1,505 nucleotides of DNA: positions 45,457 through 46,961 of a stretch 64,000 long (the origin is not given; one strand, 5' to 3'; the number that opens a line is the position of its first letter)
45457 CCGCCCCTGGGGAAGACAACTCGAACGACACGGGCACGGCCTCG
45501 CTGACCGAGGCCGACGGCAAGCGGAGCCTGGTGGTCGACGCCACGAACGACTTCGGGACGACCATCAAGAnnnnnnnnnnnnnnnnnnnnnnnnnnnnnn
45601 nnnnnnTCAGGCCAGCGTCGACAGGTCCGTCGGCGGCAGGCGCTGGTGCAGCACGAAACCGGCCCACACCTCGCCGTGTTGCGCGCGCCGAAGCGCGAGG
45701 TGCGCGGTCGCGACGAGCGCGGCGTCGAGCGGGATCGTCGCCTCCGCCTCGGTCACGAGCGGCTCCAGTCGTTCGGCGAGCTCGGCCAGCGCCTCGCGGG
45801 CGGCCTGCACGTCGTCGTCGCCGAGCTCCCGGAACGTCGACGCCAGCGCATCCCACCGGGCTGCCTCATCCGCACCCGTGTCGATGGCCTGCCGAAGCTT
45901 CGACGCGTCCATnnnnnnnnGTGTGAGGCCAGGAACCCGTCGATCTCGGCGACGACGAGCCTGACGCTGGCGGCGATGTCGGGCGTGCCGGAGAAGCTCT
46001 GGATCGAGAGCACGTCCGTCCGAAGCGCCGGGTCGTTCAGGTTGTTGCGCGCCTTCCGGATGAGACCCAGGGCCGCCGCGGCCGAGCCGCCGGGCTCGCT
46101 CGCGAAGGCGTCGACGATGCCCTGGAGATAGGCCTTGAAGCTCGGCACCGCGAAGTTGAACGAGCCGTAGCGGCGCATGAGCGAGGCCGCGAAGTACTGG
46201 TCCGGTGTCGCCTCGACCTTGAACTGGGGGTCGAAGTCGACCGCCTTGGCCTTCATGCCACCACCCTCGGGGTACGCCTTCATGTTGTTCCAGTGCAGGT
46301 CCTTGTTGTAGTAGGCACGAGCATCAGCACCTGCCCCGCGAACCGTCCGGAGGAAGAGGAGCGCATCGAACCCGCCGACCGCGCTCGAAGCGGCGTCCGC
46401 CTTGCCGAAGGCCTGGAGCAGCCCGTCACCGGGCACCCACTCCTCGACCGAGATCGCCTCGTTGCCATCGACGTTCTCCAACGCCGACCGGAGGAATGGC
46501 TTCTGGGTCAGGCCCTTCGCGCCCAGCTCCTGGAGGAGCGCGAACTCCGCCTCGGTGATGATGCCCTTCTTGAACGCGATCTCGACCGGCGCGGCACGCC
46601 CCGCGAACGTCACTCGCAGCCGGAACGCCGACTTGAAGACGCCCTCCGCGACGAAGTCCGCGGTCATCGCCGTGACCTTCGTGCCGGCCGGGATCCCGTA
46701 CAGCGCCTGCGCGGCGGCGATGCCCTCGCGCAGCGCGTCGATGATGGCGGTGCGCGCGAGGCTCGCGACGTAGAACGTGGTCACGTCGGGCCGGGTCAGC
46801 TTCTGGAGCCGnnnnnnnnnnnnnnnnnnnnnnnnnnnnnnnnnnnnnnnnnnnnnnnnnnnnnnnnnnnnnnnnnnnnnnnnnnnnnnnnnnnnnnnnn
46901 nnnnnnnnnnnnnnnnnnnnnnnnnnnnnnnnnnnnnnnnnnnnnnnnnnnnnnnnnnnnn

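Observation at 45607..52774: Three-gene locus around a 2086-aa receptor-like giant protein that I cannot assign to any described system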

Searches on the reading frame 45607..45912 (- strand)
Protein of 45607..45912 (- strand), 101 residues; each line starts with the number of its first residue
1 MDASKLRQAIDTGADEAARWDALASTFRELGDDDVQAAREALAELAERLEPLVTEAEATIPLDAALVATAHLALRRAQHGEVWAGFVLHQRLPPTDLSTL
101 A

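Call 6: search_protein_families(library=pfam, proteins=[window:45607-45912:-], max_evalue=0.1)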
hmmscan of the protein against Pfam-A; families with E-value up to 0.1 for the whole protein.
window:45607-45912:- (101 aa): 0 families

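Call 40: search_protein_families(library=ncbifam, proteins=[window:45607-45912:-], max_evalue=0.1)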
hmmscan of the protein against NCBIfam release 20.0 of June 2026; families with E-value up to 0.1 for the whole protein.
window:45607-45912:- (101 aa): 0 families
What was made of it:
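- On Histidine-kinase two-component or hybrid sensors: No hits in Pfam or NCBIfam (calls 6, 40).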

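Call 44: search_protein_families(library=padloc, proteins=[window:45607-45912:-], max_evalue=0.1)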
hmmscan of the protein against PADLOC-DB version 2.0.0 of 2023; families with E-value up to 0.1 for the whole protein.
window:45607-45912:- (101 aa): 0 families
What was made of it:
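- Checked: There are no PADLOC hits (call 44).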

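Call 107: search_solved_structures(query=A7, max_evalue=10)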
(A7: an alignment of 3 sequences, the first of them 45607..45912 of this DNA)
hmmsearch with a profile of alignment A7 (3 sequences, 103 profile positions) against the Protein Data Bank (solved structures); distinct sequences matched with E-value up to 10: 4.
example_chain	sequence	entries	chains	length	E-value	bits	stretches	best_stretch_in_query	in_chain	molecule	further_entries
9x1x_A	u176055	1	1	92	0.34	14.5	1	33-62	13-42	P57-M5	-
9x1w_A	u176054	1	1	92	0.37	14.4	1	33-61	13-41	P57-M4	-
8hfm_A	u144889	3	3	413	0.91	13.1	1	25-80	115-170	L-cysteine:1D-myo-inositol 2-amino-2-deoxy-alpha-D-glucopyranoside ligase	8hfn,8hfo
3c8z_A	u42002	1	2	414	0.91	13.1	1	25-80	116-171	Cysteinyl-tRNA synthetase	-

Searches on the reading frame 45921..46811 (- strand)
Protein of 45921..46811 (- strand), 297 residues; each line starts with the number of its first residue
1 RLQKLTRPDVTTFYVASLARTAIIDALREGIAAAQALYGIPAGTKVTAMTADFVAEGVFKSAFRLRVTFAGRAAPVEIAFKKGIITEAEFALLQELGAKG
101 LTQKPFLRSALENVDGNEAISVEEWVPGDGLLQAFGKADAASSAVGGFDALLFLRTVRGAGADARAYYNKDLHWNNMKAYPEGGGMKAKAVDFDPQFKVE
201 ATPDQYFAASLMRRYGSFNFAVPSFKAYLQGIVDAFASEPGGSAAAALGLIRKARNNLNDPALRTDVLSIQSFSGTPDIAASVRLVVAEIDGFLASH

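Call 53: find_homologous_proteins(query=A8, max_evalue=0.001)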
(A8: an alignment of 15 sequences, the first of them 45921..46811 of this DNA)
Query A8 (15 sequences) (297 aa, profile of the alignment): 1 proteins with E <= 0.001 among 8000 candidates.
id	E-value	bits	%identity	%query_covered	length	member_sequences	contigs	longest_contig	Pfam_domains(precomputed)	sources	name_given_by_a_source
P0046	9.0e-79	284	24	60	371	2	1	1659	-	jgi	-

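Call 60: search_protein_families(library=pfam, alignment_id=A8, max_evalue=5)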
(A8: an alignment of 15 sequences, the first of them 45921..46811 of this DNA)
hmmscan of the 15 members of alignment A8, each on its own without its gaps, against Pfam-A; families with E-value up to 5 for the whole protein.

A. member 1, window:45921-46811:- (297 aa): 0 families

B. families by the number of members that match (of 15 scanned): 7 families
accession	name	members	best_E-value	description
PF02876.24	Stap_Strp_tox_C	1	0.023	Staphylococcal/Streptococcal toxin, beta-grasp domain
PF07583.16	PSCyt2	1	0.034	Protein of unknown function (DUF1549)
PF03109.22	ABC1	1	0.09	ABC1 atypical kinase-like domain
PF01877.22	RNA_binding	1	0.12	RNA binding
PF05946.17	TcpA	1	0.12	Toxin-coregulated pilus subunit TcpA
PF20625.3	WW_USP8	1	0.62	USP8 WW domain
PF01343.23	Peptidase_S49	1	0.62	Peptidase family S49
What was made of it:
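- Tried and rejected: Pfam on 15 PKL-family members at E<=5 found no kinase family (call 60).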
